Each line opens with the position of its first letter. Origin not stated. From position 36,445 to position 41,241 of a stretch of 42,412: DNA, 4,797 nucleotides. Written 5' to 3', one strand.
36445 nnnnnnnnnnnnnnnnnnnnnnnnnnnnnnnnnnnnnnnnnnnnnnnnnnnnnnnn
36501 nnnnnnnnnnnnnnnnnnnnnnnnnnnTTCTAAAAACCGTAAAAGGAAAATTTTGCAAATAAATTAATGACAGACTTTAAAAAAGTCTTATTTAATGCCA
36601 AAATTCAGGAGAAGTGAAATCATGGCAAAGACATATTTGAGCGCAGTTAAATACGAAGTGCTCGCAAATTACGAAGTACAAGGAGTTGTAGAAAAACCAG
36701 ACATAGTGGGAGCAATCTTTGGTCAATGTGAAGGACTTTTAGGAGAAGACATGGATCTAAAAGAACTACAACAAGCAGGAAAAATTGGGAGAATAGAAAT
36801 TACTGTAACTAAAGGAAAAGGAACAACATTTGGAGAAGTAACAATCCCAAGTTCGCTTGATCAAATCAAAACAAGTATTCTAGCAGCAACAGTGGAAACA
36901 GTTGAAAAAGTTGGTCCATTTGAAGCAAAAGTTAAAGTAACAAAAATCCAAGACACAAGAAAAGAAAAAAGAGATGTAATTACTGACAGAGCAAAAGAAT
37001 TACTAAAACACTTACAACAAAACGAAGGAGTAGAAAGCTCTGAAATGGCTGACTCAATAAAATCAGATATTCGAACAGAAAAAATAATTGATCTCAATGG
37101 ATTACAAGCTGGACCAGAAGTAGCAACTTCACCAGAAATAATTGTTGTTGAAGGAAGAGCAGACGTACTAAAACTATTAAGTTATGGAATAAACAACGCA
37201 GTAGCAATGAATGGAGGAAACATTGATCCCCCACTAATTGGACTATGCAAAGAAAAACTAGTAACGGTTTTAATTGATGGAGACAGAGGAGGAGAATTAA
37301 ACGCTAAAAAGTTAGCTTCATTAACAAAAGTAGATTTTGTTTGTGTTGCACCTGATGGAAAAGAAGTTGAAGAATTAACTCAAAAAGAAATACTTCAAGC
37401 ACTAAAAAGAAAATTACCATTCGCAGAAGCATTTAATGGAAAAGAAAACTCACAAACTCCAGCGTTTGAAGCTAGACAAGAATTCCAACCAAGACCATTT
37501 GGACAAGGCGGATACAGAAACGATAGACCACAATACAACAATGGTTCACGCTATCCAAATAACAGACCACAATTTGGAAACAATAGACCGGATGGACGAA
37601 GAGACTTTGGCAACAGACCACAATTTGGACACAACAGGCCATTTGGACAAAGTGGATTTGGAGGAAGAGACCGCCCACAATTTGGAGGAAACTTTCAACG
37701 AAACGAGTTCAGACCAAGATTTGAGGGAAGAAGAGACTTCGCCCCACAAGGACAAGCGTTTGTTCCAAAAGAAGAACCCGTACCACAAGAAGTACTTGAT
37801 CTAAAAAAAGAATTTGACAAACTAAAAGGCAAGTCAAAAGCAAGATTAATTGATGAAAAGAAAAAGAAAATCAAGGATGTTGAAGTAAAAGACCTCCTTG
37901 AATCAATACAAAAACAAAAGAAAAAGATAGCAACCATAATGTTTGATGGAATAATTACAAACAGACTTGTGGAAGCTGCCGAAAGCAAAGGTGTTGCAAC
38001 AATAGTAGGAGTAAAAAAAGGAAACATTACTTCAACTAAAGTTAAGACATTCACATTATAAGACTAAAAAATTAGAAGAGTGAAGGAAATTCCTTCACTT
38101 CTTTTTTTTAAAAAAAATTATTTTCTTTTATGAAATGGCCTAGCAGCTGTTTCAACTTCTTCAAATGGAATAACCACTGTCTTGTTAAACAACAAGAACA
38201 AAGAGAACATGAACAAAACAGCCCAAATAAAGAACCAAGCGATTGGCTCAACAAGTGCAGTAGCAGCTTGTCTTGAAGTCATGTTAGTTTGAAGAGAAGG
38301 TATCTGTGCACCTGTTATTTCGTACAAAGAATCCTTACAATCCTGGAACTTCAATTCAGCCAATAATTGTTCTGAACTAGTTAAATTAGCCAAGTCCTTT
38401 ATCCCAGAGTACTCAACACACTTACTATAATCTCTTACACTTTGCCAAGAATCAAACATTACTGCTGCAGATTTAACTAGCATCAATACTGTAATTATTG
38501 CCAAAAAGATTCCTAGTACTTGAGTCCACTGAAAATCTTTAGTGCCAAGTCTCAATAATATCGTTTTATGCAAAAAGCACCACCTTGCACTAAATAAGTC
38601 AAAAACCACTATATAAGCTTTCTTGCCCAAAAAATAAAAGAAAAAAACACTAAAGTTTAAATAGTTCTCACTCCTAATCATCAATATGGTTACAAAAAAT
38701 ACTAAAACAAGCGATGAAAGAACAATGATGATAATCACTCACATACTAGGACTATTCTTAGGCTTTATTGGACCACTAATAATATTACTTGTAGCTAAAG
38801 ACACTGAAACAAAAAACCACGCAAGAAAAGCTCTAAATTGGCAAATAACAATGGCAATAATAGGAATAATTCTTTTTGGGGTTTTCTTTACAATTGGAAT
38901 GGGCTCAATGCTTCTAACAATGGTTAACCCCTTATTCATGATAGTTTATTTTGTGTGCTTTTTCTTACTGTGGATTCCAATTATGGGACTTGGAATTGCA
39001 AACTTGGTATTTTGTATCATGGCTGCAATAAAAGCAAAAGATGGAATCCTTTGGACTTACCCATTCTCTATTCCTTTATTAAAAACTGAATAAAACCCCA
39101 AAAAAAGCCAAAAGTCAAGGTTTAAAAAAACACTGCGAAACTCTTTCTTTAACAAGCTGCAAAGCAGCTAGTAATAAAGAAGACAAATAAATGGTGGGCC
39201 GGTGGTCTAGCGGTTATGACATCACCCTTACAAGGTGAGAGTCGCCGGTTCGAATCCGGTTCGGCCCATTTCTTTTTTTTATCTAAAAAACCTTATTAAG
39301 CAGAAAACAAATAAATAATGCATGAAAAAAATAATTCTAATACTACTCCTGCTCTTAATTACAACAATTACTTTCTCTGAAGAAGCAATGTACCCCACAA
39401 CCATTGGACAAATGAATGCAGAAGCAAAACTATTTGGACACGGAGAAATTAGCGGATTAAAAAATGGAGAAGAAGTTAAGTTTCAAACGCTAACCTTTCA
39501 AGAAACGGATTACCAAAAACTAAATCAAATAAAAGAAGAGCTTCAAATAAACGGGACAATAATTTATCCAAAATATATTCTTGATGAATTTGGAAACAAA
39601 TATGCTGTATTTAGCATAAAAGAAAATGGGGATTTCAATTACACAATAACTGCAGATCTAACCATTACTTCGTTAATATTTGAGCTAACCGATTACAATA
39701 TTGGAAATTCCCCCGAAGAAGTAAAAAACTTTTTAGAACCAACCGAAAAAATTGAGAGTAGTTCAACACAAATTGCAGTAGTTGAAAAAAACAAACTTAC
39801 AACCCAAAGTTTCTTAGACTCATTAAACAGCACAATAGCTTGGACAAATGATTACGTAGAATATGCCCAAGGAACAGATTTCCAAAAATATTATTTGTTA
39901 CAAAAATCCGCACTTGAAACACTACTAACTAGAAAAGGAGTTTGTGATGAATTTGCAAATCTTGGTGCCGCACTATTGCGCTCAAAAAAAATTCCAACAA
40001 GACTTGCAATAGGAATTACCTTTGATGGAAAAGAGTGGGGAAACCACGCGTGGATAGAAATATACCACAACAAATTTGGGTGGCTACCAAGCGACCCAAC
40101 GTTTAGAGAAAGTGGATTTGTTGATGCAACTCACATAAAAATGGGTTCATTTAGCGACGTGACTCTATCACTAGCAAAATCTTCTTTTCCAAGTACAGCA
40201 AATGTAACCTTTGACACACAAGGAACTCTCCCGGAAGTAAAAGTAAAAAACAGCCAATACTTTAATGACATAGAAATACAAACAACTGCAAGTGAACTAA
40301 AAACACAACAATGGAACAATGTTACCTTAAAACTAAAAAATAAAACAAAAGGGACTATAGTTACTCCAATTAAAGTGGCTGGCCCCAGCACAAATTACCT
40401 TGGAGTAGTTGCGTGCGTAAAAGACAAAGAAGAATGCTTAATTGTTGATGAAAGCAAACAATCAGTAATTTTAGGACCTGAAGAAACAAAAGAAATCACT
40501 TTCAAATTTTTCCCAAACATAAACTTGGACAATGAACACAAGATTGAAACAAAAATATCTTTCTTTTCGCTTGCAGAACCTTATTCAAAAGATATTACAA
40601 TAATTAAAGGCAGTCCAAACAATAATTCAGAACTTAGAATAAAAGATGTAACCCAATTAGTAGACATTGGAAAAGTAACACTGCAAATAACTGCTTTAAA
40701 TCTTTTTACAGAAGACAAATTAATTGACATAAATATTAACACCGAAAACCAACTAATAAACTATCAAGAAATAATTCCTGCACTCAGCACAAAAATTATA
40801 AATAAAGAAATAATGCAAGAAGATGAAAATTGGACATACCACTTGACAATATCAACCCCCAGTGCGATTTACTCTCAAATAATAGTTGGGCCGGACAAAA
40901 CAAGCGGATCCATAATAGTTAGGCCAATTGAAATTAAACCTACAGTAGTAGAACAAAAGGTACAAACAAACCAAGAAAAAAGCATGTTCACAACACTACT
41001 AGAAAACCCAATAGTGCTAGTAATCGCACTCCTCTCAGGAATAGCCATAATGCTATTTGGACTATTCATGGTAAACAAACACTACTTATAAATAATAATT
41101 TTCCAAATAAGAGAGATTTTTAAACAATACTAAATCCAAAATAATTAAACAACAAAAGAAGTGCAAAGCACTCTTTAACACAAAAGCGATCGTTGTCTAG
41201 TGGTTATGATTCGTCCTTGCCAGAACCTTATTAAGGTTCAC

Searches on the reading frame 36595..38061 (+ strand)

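Call 45: search_protein_families(library=pfam, proteins=[window:36595-38061:+], max_evalue=0.001)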
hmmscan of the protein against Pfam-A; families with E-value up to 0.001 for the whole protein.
window:36595-38061:+ (488 aa): 3 families
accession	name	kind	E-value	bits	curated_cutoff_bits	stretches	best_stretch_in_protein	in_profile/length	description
PF13662.12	Toprim_4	-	2.3e-10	41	25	1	181-242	2-72/85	Toprim domain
PF01751.28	Toprim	-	4.4e-06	27.2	23.1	1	181-245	1-81/96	Toprim domain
PF13155.12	Toprim_2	-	6.5e-06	26.9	22.1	1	183-257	1-83/88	Toprim-like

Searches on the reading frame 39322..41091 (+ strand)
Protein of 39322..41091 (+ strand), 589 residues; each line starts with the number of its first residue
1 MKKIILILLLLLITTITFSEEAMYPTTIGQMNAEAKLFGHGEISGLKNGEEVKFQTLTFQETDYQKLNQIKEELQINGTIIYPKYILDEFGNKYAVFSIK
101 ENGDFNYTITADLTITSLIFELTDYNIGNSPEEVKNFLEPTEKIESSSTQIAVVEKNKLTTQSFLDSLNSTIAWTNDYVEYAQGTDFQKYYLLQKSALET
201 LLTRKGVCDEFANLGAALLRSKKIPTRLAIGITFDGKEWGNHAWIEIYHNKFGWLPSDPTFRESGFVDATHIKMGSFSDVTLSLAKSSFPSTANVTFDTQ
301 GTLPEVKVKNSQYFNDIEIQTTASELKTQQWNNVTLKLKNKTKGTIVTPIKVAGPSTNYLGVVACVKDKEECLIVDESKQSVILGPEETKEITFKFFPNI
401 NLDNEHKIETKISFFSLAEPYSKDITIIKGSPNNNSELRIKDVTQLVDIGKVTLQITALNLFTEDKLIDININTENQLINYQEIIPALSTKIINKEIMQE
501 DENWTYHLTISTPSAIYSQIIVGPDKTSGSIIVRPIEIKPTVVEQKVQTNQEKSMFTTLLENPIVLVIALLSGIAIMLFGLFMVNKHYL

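Call 45: search_protein_families(library=pfam, proteins=[window:39322-41091:+], max_evalue=0.001)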
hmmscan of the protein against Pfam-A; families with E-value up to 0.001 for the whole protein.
window:39322-41091:+ (589 aa): 2 families
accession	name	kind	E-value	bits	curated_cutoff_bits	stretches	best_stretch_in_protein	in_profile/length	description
PF01841.26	Transglut_core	-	1.7e-17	64.1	23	1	166-259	16-108/108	Transglutaminase-like superfamily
PF04473.18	DUF553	-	2.4e-05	24.3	20.5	1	171-245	22-100/140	Transglutaminase-like domain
